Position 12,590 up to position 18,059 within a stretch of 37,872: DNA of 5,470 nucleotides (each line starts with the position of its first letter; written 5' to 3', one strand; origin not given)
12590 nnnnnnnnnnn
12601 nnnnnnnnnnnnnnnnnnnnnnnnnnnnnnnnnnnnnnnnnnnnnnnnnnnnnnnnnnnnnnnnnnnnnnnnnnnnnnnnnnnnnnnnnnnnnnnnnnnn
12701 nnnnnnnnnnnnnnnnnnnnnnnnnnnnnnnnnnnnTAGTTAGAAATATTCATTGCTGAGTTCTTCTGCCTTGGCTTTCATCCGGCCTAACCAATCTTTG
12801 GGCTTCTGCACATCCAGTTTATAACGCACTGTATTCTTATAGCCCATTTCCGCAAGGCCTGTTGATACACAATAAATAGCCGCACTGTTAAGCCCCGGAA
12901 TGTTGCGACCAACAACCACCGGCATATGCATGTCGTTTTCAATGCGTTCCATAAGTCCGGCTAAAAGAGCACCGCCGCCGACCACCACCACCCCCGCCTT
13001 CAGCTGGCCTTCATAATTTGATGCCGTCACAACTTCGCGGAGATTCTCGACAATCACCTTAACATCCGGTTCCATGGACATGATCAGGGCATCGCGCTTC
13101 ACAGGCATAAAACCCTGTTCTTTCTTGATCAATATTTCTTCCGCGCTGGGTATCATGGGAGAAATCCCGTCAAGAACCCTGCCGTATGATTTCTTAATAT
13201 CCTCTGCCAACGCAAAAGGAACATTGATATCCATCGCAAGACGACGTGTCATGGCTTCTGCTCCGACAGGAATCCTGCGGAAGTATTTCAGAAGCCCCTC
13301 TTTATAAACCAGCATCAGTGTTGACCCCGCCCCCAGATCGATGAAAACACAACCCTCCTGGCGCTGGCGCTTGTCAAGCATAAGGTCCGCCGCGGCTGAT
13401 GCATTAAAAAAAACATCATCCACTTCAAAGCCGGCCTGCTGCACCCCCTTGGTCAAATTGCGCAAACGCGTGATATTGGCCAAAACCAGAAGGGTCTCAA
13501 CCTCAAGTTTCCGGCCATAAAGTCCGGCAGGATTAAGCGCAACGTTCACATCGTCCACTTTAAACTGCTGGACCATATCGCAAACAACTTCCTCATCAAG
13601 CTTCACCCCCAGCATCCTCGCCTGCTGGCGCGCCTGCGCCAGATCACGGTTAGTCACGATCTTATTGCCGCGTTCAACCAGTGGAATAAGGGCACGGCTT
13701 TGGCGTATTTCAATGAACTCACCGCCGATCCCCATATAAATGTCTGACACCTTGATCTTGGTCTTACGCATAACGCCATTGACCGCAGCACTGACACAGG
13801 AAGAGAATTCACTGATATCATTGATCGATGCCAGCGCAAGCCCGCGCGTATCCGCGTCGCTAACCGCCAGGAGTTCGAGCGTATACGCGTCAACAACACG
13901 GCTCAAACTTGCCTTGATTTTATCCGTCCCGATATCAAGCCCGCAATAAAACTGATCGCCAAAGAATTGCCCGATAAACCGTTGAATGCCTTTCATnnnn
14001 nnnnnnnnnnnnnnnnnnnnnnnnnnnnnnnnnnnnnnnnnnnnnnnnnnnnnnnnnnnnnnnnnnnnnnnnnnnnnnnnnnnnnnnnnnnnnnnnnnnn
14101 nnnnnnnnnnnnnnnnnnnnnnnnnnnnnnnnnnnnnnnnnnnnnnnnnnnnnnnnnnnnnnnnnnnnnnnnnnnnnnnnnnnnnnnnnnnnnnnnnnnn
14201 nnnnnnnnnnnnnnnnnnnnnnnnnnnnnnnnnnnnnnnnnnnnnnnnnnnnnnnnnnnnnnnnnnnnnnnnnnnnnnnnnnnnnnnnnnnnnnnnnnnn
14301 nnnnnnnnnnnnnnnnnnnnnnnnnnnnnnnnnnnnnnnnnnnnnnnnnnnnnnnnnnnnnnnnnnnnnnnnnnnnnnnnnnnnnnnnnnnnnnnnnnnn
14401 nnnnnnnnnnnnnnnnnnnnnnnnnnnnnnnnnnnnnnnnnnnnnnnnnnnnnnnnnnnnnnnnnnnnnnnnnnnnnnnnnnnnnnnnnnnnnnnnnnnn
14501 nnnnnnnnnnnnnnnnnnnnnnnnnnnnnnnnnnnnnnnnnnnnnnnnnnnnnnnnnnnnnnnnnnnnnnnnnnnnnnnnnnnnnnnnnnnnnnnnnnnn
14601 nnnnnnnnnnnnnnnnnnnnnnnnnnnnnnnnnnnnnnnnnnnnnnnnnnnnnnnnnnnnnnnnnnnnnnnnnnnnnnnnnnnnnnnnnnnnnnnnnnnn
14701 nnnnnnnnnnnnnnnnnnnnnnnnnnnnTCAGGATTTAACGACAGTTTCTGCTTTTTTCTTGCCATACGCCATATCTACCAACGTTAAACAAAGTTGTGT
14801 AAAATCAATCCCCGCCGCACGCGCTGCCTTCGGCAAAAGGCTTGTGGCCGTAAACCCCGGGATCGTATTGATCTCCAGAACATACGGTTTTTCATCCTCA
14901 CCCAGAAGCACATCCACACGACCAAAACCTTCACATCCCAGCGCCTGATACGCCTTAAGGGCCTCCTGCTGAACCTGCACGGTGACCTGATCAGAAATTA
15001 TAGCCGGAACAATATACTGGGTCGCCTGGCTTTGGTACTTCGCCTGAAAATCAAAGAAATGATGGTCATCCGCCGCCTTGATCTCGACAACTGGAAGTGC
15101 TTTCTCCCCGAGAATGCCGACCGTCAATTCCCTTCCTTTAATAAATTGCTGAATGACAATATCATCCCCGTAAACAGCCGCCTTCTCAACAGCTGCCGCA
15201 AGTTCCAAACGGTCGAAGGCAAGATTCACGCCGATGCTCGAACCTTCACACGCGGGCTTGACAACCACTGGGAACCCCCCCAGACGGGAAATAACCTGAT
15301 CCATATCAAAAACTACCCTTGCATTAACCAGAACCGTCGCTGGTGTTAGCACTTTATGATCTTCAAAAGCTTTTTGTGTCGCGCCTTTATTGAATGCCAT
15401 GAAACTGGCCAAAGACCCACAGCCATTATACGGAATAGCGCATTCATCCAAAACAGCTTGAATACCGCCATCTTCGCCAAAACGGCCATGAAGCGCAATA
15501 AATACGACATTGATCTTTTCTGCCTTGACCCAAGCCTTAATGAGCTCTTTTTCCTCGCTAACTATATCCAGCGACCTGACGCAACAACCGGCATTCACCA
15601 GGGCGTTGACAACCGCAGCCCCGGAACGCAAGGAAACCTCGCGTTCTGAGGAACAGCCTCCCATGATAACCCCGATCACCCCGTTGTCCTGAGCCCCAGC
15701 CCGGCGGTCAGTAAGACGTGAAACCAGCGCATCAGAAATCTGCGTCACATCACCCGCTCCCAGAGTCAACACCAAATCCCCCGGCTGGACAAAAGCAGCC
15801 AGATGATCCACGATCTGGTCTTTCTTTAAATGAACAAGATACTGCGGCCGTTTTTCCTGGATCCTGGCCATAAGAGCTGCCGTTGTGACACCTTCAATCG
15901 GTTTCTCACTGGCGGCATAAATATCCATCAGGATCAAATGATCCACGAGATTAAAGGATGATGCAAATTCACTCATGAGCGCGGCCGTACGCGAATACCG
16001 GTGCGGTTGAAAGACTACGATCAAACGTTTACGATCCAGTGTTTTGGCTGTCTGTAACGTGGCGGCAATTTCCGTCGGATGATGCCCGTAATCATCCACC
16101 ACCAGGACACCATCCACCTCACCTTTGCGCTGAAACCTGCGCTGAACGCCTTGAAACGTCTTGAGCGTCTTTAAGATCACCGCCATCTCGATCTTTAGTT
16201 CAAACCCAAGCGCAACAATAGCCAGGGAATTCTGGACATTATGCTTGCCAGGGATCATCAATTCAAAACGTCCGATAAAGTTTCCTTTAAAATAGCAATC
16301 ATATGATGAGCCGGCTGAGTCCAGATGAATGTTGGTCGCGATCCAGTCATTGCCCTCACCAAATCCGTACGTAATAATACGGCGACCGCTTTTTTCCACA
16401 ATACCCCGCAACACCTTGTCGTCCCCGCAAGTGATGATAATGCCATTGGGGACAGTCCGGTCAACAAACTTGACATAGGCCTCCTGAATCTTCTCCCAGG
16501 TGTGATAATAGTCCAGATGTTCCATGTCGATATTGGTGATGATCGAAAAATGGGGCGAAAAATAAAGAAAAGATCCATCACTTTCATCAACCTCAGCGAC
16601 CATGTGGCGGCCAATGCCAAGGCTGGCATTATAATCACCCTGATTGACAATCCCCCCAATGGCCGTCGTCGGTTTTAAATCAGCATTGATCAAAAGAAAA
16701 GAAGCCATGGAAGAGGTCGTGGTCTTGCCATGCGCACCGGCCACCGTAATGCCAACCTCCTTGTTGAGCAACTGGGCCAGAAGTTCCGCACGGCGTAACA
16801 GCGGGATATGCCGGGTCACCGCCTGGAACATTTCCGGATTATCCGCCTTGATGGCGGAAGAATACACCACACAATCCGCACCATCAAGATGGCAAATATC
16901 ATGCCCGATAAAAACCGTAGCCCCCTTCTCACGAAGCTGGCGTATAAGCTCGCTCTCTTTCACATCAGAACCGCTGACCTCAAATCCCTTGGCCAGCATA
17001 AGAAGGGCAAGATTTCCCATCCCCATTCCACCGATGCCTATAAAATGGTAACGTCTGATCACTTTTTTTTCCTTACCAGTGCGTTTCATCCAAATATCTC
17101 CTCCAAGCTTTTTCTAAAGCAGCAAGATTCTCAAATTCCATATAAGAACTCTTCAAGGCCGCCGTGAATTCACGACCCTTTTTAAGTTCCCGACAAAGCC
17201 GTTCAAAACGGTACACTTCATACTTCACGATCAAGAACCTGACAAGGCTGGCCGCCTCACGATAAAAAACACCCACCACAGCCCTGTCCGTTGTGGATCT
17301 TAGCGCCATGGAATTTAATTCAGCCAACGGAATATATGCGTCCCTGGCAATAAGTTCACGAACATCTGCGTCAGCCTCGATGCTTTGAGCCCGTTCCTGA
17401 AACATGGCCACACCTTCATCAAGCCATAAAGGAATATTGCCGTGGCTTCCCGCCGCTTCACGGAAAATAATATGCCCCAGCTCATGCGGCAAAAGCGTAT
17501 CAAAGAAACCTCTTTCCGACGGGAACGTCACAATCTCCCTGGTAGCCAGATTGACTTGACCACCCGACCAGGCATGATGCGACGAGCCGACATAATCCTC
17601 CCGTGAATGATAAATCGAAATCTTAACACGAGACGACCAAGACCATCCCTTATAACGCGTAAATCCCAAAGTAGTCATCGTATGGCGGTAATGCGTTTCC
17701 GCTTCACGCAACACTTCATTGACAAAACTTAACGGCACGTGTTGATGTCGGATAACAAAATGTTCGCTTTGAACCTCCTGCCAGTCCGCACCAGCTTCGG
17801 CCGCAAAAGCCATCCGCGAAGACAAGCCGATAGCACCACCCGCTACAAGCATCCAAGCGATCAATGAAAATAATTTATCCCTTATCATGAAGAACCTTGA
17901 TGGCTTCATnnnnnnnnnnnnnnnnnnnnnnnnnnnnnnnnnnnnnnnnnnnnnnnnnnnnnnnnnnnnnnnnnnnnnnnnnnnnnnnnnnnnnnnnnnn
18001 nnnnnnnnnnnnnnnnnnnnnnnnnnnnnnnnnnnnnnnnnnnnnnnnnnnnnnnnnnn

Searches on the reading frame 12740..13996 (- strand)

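Call 60: search_protein_families(library=pfam, proteins=[window:12740-13996:-], max_evalue=0.00001)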
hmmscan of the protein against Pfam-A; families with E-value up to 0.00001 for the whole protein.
window:12740-13996:- (418 aa): 4 families
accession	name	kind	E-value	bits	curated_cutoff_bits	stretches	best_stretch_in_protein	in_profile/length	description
PF14450.12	FtsA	-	4.4e-15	56.6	31.8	1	217-365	1-112/127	Cell division protein FtsA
PF02491.25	SHS2_FTSA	-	6.3e-10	39.7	25.4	1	95-171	4-78/79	SHS2 domain inserted in FTSA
PF06723.19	MreB_Mbl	-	2.2e-07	30.5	27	1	212-365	143-306/327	MreB/Mbl protein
PF11104.14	PilM_2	-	1.4e-06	28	27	0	166-270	126-236/340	Type IV pilus assembly protein PilM;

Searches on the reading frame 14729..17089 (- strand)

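Call 60: search_protein_families(library=pfam, proteins=[window:14729-17089:-], max_evalue=0.00001)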
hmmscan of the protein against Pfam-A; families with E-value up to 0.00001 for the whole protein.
window:14729-17089:- (786 aa): 8 families
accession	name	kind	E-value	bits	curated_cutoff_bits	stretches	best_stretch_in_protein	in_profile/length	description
PF07478.18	Dala_Dala_lig_C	-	7.5e-53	179.5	24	1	598-771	30-203/204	D-ala D-ala ligase C-terminus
PF01225.30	Mur_ligase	-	9.7e-27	93.6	21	1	14-109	2-92/95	Mur ligase family, catalytic domain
PF08245.18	Mur_ligase_M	-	6.2e-26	92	24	1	116-294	1-199/200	Mur ligase middle domain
PF02875.26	Mur_ligase_C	-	1.3e-23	84.6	28.4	1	317-446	1-127/127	Mur ligase, glutamate ligase domain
PF01820.27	Dala_Dala_lig_N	-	3.9e-18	66.5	34.6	1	518-557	82-121/121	D-ala D-ala ligase N-terminus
PF02655.19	ATP-grasp_3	-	3.5e-10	40.6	23.2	1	567-742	3-155/160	ATP-grasp domain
PF02786.22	CPSase_L_D2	-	3.8e-07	30.3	19.8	1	600-742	33-178/211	Carbamoyl-phosphate synthase L chain, ATP binding domain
PF08443.16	RimK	-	2.3e-06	27.8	21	0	573-749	9-172/188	RimK-like ATP-grasp domain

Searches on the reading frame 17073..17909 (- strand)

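Call 60: search_protein_families(library=pfam, proteins=[window:17073-17909:-], max_evalue=0.00001)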
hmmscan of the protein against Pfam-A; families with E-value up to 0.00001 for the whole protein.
window:17073-17909:- (278 aa): 1 family
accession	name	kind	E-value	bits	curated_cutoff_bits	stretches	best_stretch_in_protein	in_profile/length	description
PF13485.12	Peptidase_MA_2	-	2.2e-12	47.7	32.4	1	90-273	16-199/201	Peptidase MA superfamily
